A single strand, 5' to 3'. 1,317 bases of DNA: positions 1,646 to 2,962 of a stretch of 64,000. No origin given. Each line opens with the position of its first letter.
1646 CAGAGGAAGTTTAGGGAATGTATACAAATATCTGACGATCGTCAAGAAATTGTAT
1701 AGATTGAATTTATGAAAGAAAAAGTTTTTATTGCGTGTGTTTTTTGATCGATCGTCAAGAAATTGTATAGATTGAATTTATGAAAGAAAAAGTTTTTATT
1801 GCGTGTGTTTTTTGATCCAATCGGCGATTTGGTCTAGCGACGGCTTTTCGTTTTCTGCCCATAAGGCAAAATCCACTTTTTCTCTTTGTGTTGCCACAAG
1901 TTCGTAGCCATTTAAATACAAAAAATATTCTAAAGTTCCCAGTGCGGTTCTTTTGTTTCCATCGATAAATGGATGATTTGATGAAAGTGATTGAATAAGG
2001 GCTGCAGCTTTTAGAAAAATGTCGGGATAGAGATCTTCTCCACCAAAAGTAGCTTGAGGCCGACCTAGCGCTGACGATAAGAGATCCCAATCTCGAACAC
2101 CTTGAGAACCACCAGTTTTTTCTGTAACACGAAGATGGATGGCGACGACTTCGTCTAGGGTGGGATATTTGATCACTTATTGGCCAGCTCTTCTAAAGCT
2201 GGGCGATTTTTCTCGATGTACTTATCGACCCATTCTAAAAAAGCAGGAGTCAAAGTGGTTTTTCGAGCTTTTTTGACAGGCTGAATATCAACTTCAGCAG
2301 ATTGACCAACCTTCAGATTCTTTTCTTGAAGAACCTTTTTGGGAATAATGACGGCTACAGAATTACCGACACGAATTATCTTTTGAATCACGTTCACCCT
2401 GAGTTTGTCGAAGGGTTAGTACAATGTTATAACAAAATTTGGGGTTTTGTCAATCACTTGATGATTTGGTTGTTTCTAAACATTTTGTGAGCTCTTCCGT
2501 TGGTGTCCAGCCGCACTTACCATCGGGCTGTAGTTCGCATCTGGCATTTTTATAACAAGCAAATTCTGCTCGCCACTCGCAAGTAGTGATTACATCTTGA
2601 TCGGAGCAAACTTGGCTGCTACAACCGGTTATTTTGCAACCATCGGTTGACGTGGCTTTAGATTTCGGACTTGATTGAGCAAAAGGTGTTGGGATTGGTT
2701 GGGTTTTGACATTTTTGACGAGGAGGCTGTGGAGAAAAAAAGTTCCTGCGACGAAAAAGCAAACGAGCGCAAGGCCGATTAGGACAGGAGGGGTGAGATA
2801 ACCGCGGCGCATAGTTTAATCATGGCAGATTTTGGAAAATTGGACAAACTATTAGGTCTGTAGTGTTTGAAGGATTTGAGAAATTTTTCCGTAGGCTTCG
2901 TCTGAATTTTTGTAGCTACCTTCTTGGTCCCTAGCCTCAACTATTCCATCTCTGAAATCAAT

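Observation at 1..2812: Three-member family of membrane-anchored proteins with identical N-termini and divergent C-termini, carrying a duplicated 5' region and a fossil doc tail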

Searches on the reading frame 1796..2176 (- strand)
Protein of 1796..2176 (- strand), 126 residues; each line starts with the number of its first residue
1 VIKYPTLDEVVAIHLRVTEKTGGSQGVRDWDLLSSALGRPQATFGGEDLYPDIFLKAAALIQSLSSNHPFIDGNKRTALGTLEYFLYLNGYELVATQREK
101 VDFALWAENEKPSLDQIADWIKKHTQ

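Call 11: search_protein_families(library=pfam, max_evalue=1, proteins=[window:1796-2176:-])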
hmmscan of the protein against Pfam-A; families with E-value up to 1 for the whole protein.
window:1796-2176:- (126 aa): 1 family
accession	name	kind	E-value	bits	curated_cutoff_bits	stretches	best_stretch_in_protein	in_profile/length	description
PF02661.23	Fic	-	3.1e-18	66.8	24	1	6-86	3-93/93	Fic/DOC family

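Call 12: search_protein_families(library=ncbifam, max_evalue=1, proteins=[window:1796-2176:-])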
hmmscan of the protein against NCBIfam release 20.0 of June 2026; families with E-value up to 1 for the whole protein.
window:1796-2176:- (126 aa): 3 families
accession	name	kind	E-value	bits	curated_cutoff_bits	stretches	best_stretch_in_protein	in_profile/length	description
TIGR01550.1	DOC_P1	subfamily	4.8e-18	65.5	38.65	1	8-122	5-121/122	type II toxin-antitoxin system death-on-curing family toxin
NF041381.1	XopAC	subfamily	0.0049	15.6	450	1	56-94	381-419/451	XopAC/AvrAC family type III secretion system effector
NF033384.1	enterocin_MR10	subfamily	0.036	14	33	1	113-124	32-43/43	enterocin L50 family leaderless bacteriocin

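Call 26: find_homologous_proteins(query=window:1796-2176:-, max_evalue=1e-10)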
Query window:1796-2176:- (126 aa): 2119 proteins with E <= 1e-10 among 2266 candidates; the best 120 are listed.
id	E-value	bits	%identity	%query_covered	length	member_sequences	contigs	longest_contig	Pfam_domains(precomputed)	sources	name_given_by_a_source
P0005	2.1e-78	278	100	100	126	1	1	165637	PF02661.24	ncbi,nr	ncbi:type II toxin-antitoxin system death-on-curing family toxin [Candidatus Curtissbacteria bacteri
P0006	2.0e-70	252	89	100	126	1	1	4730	PF02661.24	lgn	-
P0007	3.6e-70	252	87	100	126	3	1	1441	PF02661.24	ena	-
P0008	3.6e-70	252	90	100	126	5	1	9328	PF02661.24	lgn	-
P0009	1.9e-69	249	89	99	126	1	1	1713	PF02661.24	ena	-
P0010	7.0e-69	247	87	100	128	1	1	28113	PF02661.24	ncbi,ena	-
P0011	7.9e-69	247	88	99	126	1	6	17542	PF02661.24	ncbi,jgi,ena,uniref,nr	ncbi:hypothetical protein A2982_04325 [candidate division WWE3 bacterium RIFCSPLOWO2_01_FULL_39_13]|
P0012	9.1e-69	247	87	100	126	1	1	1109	PF02661.24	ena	-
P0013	9.8e-69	247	88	100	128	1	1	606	PF02661.24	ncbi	-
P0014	1.6e-68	246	87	100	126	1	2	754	PF02661.24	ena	-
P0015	1.8e-68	246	85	100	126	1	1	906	PF02661.24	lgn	-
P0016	2.6e-68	246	87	100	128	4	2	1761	PF02661.24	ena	-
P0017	2.9e-68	245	87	100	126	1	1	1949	PF02661.24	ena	-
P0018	4.2e-68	245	87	100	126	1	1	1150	PF02661.24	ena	-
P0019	4.2e-68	245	87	100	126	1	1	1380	PF02661.24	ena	-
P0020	4.8e-68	245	85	100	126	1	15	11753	PF02661.24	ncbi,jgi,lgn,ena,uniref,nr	ncbi:hypothetical protein A3F02_01130 [Candidatus Curtissbacteria bacterium RIFCSPHIGHO2_12_FULL_38_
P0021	7.6e-68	244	86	100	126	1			PF02661.24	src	-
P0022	8.1e-68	244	87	100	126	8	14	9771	PF02661.24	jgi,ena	-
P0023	8.2e-68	244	88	100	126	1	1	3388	PF02661.24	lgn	-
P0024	9.7e-68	244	86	99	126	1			PF02661.24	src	-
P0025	3.2e-67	242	87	100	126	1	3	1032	PF02661.24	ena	-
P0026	3.2e-67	242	82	100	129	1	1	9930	PF02661.24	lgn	-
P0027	3.9e-67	242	85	100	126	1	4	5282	PF02661.24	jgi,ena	-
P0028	4.5e-67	242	86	100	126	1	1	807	PF02661.24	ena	-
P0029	5.8e-67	241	84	100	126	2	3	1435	PF02661.24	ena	-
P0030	6.3e-67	241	86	99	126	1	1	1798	PF02661.24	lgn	-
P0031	7.1e-67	241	86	100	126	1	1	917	PF02661.24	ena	-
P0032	7.3e-67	241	85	99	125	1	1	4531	PF02661.24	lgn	-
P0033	8.0e-67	241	84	100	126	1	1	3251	PF02661.24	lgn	-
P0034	9.0e-67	241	83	100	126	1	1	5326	PF02661.24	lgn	-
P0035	9.8e-67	241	84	100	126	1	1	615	PF02661.24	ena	-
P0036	9.9e-67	241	85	100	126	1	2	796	PF02661.24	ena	-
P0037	1.2e-66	240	85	98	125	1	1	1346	PF02661.24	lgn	-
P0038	1.4e-66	240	85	100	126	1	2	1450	PF02661.24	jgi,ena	-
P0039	1.4e-66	240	85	100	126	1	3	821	PF02661.24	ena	-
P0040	1.5e-66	240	87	100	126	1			PF02661.24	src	-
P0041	1.9e-66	240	85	98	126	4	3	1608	PF02661.24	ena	-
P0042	2.0e-66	240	84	100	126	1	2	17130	PF02661.24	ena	-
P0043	2.4e-66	239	83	100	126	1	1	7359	PF02661.24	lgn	-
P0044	2.6e-66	239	84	100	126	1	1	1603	PF02661.24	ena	-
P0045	3.1e-66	239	86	100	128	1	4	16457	PF02661.24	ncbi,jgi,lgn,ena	ncbi:MAG TPA: type II toxin-antitoxin system death-on-curing family toxin [Patescibacteria group bac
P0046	3.8e-66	239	83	100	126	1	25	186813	PF02661.24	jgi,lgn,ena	-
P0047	3.9e-66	239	83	100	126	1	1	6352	PF02661.24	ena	-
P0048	4.4e-66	238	85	98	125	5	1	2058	PF02661.24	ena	-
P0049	5.7e-66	238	84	100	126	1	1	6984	PF02661.24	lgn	-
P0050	6.8e-66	238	84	100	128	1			PF02661.24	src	-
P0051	8.5e-66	237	85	99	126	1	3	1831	PF02661.24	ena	-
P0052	1.0e-65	237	83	100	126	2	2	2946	PF02661.24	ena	-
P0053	1.1e-65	237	83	100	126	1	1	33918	PF02661.24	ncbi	-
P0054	2.4e-65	236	83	100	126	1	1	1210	PF02661.24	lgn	-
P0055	2.6e-65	236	82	100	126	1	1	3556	PF02661.24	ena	-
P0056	2.9e-65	236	82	100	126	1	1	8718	PF02661.24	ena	-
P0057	3.1e-65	236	84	100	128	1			PF02661.24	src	-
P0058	3.8e-65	235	83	98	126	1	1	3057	PF02661.24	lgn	-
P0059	5.5e-65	235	84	100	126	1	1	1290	PF02661.24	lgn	-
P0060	6.7e-65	235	85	98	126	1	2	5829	PF02661.24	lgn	-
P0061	7.4e-65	234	83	99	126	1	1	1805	PF02661.24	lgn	-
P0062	1.6e-64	233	82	99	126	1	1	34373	PF02661.24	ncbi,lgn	-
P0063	1.9e-64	233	80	100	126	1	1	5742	PF02661.24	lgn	-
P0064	3.2e-64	232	80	100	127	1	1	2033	PF02661.24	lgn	-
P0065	5.0e-64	232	82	99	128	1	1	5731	PF02661.24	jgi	-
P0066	5.1e-64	232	81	98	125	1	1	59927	PF02661.24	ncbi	-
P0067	8.2e-64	231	80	100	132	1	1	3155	PF02661.24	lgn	-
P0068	1.7e-63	230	79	100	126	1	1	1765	PF02661.24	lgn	-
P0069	1.9e-63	230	81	98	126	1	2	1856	PF02661.24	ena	-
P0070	3.1e-63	229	81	100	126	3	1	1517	PF02661.24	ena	-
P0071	5.4e-63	228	80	100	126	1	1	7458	PF02661.24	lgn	-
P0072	1.7e-62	227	81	98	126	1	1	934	PF02661.24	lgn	-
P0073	4.1e-62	226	80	98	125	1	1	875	PF02661.24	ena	-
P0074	4.2e-62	226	78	98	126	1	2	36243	PF02661.24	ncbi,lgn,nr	ncbi:MAG TPA: type II toxin-antitoxin system death-on-curing family toxin [Candidatus Saccharimonada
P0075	5.4e-62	225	79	100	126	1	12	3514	PF02661.24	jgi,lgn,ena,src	-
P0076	5.8e-62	225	81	98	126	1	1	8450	PF02661.24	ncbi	-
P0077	7.4e-62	225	77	100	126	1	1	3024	PF02661.24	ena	-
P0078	8.9e-62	225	87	91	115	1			PF02661.24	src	-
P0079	9.1e-62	224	83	98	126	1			PF02661.24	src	-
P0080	9.8e-62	224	83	97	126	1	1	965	PF02661.24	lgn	-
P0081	1.0e-61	224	77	100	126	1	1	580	PF02661.24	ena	-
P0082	1.4e-61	224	77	100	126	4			PF02661.24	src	-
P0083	1.5e-61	224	79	100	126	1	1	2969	PF02661.24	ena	-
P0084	2.1e-61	223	78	98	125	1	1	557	PF02661.24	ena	-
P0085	3.3e-61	223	78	100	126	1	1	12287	PF02661.24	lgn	-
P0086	7.3e-61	222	75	100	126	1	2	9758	PF02661.24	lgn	-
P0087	1.4e-60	221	77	100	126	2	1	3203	PF02661.24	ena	-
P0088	4.9e-60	219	80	98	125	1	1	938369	PF02661.24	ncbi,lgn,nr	ncbi:MAG: type II toxin-antitoxin system death-on-curing family toxin [bacterium]|nr:type II toxin-a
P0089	3.2e-59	216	75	98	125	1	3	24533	PF02661.24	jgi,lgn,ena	jgi:death-on-curing protein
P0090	3.5e-59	216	76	100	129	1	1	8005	PF02661.24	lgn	-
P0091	5.1e-59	216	75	100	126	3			PF02661.24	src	-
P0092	5.3e-59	216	75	98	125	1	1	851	PF02661.24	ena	-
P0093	8.4e-59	215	75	98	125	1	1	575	PF02661.24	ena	-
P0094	6.6e-58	212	74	98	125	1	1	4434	PF02661.24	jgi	-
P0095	3.4e-57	210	73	100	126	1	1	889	PF02661.24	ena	-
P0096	7.5e-57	209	75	98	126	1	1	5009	PF02661.24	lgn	-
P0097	1.8e-56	207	74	99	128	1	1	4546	PF02661.24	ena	-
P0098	3.6e-56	206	72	99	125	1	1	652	PF02661.24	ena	-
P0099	8.2e-56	205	73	99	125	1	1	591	PF02661.24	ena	-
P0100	1.2e-54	201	73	99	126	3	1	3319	PF02661.24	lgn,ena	-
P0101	1.8e-54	201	78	93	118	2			PF02661.24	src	-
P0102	1.0e-52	195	71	99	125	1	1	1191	PF02661.24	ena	-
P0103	1.8e-51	191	70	99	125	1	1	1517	PF02661.24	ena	-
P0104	6.0e-49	183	69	98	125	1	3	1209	PF02661.24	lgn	-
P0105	7.7e-49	183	69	98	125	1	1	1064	PF02661.24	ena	-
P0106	4.4e-47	177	65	99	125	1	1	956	PF02661.24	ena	-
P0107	1.4e-45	172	76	81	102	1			PF02661.24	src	-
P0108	5.6e-43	164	63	99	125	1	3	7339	PF02661.24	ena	-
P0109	2.9e-41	158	60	99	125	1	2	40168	PF02661.24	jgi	-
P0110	4.1e-41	158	60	99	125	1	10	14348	PF02661.24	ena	-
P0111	4.5e-41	158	63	95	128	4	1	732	PF02661.24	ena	-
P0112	7.8e-41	157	62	99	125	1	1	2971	PF02661.24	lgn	-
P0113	1.1e-40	156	60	99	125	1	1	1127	PF02661.24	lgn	-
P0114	1.2e-40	156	59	99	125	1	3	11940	PF02661.24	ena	-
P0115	2.1e-40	155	57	98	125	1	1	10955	PF02661.24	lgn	-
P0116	2.1e-40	155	59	99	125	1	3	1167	PF02661.24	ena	-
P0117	4.1e-40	155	60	99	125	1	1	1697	PF02661.24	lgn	-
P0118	4.1e-40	155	60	99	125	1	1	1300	PF02661.24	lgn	-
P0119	4.4e-40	154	58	99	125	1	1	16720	PF02661.24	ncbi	-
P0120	5.8e-40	154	58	99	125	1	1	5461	PF02661.24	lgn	-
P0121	6.4e-40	154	59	99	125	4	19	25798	PF02661.24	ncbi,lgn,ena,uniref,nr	ncbi:hypothetical protein A3F45_03600 [Candidatus Curtissbacteria bacterium RIFCSPHIGHO2_12_FULL_41_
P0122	9.3e-40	153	59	99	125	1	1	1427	PF02661.24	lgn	-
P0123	1.0e-39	153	56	98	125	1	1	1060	PF02661.24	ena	-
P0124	1.9e-39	152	60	99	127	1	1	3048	PF02661.24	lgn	-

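Call 29: find_encoding_contigs(protein=P0008, flank=3000, max_places=4)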
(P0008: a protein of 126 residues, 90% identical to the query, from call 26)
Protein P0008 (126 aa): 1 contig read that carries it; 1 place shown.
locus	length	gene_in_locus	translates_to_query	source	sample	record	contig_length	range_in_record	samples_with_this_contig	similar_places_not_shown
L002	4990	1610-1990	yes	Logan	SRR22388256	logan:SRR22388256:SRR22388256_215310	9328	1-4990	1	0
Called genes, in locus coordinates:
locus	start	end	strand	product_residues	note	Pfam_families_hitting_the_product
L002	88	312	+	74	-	-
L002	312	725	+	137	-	PF01850:PIN, PF13470:PIN_3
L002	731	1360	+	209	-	PF18933:PsbP_2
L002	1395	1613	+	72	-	-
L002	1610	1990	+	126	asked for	PF02661:Fic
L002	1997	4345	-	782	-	PF00912:Transgly, PF00905:Transpeptidase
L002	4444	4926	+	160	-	PF17957:Big_7 (faint)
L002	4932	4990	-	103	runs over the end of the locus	-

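Call 30: find_encoding_contigs(protein=P0020, flank=3000, max_places=4)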
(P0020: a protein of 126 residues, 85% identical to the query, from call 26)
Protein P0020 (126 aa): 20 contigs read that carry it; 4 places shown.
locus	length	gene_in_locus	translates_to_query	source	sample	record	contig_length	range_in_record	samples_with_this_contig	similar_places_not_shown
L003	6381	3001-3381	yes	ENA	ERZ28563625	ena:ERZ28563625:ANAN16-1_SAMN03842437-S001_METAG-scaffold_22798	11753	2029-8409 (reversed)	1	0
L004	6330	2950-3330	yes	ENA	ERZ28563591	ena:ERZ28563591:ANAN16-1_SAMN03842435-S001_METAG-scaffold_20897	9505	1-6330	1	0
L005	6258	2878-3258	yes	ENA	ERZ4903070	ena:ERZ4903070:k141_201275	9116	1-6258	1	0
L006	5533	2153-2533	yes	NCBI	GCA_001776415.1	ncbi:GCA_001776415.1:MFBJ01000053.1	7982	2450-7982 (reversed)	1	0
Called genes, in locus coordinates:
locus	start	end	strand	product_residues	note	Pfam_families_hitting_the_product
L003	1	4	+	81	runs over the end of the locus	-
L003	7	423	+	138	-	PF01850:PIN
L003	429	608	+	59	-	-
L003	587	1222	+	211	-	-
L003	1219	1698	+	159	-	-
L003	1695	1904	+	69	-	-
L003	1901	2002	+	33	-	-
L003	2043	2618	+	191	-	-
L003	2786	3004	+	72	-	-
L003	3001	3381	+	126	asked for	PF02661:Fic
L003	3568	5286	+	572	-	PF17764:PriA_3primeBD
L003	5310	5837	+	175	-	PF01327:Pep_deformylase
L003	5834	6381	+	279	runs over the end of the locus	PF00551:Formyl_trans_N, PF02911:Formyl_trans_C (weak)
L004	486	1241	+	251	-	-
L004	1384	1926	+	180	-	-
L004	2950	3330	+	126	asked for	PF02661:Fic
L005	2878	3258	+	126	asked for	PF02661:Fic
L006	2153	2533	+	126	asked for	PF02661:Fic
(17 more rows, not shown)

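Call 76: find_encoding_contigs(protein=P0006, flank=2500, max_places=2)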
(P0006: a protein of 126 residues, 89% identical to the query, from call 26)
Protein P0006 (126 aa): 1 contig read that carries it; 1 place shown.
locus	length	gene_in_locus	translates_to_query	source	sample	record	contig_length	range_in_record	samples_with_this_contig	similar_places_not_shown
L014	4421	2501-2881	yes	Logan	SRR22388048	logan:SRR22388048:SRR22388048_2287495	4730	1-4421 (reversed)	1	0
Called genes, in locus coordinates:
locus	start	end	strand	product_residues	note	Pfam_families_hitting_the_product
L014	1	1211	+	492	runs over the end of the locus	PF00717:Peptidase_S24 (faint), PF00932:LTD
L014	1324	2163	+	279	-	-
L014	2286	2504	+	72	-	PF04014:MazE_antitoxin (weak)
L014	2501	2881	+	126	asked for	PF02661:Fic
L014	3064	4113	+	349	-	PF00657:Lipase_GDSL (faint), PF13472:Lipase_GDSL_2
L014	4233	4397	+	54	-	-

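Call 77: find_encoding_contigs(protein=P0010, flank=2500, max_places=2)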
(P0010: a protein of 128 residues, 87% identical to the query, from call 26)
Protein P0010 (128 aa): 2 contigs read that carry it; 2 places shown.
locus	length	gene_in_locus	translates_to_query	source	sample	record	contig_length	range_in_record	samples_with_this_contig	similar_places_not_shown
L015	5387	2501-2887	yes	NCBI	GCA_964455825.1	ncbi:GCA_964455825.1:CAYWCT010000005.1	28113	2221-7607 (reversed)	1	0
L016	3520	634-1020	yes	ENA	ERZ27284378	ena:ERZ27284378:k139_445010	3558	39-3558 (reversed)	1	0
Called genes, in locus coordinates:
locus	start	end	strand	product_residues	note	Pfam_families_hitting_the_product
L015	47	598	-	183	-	PF00436:SSB, PF22657:SSB_1 (weak)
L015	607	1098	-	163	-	PF01250:Ribosomal_S6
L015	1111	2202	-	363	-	PF01926:MMR_HSR1, PF02421:FeoB_N (weak), PF06071:YchF-GTPase_C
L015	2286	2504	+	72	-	-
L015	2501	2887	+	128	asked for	PF02661:Fic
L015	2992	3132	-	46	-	-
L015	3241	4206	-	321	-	PF01636:APH, PF01633:Choline_kinase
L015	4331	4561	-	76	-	PF07927:HicA_toxin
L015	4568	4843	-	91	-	-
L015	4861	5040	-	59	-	PF01926:MMR_HSR1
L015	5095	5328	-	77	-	-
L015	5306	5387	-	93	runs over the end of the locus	PF04365:BrnT_toxin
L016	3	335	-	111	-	?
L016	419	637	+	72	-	-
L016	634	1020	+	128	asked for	PF02661:Fic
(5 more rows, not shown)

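Call 78: find_encoding_contigs(protein=P0046, flank=2500, max_places=3)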
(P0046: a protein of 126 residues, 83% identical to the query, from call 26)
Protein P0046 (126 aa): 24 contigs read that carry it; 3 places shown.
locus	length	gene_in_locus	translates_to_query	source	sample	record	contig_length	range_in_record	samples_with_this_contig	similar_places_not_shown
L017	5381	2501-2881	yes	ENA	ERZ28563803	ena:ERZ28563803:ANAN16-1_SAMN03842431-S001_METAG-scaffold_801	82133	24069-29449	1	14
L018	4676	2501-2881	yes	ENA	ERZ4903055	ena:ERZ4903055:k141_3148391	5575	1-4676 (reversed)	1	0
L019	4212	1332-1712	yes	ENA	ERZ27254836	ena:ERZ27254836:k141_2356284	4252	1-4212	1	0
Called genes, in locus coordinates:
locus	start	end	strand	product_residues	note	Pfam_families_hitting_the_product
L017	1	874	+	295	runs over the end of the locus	PF00535:Glycos_transf_2, PF10111:Glyco_tranf_2_2 (weak), PF13641:Glyco_tranf_2_3, PF13632:Glyco_trans_2_3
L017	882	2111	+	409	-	PF13439:Glyco_transf_4, PF00534:Glycos_transf_1, PF13692:Glyco_trans_1_4, PF13524:Glyco_trans_1_2, PF20706:GT4-conflict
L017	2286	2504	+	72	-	PF04014:MazE_antitoxin (weak)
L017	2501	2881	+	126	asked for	PF02661:Fic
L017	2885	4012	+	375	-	PF20706:GT4-conflict (weak), PF00534:Glycos_transf_1, PF13692:Glyco_trans_1_4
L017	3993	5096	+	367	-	PF00483:NTP_transferase, PF22640:ManC_GMP_beta-helix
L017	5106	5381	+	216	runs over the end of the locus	PF02397:Bac_transf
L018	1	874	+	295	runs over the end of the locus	PF00535:Glycos_transf_2, PF10111:Glyco_tranf_2_2 (weak), PF13641:Glyco_tranf_2_3, PF13632:Glyco_trans_2_3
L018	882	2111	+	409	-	PF13439:Glyco_transf_4, PF00534:Glycos_transf_1, PF13692:Glyco_trans_1_4, PF13524:Glyco_trans_1_2, PF20706:GT4-conflict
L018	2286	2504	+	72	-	PF04014:MazE_antitoxin (weak)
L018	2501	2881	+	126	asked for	PF02661:Fic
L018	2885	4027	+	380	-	PF20706:GT4-conflict (weak), PF00534:Glycos_transf_1, PF13692:Glyco_trans_1_4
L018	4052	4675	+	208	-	?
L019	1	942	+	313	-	?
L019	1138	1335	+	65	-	-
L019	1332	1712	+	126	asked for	PF02661:Fic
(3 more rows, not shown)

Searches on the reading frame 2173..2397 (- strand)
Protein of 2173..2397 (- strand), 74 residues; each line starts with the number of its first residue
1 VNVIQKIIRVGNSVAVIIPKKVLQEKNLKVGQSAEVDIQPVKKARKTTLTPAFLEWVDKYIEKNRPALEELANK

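Call 11: search_protein_families(library=pfam, max_evalue=1, proteins=[window:2173-2397:-])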
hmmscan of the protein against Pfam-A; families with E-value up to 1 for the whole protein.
window:2173-2397:- (74 aa): 2 families
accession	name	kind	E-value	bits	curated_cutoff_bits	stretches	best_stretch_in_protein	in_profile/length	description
PF04014.23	MazE_antitoxin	-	0.0004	20.7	24.7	1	8-33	2-27/48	Antidote-toxin recognition MazE, bacterial antitoxin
PF16011.10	CBM9_2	-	0.11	12.6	25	1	6-63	129-185/199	Carbohydrate-binding family 9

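Call 12: search_protein_families(library=ncbifam, max_evalue=1, proteins=[window:2173-2397:-])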
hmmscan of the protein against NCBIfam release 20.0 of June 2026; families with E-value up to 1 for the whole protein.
window:2173-2397:- (74 aa): 4 families
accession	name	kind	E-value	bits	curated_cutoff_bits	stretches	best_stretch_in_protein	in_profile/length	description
TIGR02609.1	doc_partner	hypoth_equivalog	9.3e-10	38.7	55.9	1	6-72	2-73/74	putative addiction module antidote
NF008463.0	PRK11347.1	equivalog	2.3e-05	24.5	101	1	7-39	5-37/83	antitoxin ChpS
NF007312.0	PRK09798.1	equivalog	0.0098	16.2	113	1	7-39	6-38/82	type II toxin-antitoxin system antitoxin MazE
NF052488.1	TAtMazEAgrob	equivalog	0.094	12.9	130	1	1-39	1-39/87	type II toxin-antitoxin system antitoxin MazE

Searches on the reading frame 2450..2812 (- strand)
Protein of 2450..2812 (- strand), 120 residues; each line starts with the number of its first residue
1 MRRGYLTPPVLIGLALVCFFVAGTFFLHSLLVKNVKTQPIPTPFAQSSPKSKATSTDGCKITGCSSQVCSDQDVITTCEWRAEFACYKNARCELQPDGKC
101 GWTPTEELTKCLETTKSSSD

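Call 11: search_protein_families(library=pfam, max_evalue=1, proteins=[window:2450-2812:-])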
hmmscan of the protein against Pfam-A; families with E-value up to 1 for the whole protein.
window:2450-2812:- (120 aa): 0 families

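Call 12: search_protein_families(library=ncbifam, max_evalue=1, proteins=[window:2450-2812:-])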
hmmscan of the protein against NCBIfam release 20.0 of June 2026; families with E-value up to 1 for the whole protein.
window:2450-2812:- (120 aa): 2 families
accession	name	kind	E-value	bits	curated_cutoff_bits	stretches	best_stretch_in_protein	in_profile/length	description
TIGR04292.1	heavy_Cys_CGP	equivalog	2.7e-07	29.8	200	1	54-114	127-190/381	CGP-CTERM-anchored Cys-rich protein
TIGR04289.1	heavy_Cys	domain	1.9e-06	28.4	50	1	55-102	4-52/52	eight-cysteine-cluster domain-containing protein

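Call 80: predict_structure(protein=window:2453-2812:-)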
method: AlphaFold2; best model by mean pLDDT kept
length: 120 residues; sequences in the alignment: 1
mean_pLDDT: 65.2   pTM: 0.32
mean pLDDT of the five models: 65.2, 64.9, 61.6, 60.1, 59.0
residues with pLDDT >= 90: 6; 70-90: 38; 50-70: 56; < 50: 20
segments of 3 or more residues with pLDDT < 50: 45-56
pLDDT, mean of each block of 10 residues (from residue 1): 69 88 87 60 45 47 56 54 65 68 73 69
secondary structure, 60 per line:
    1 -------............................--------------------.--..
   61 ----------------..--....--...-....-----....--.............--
elements in order: H8-35 H81-84 E91-94 E100-103 H106-118
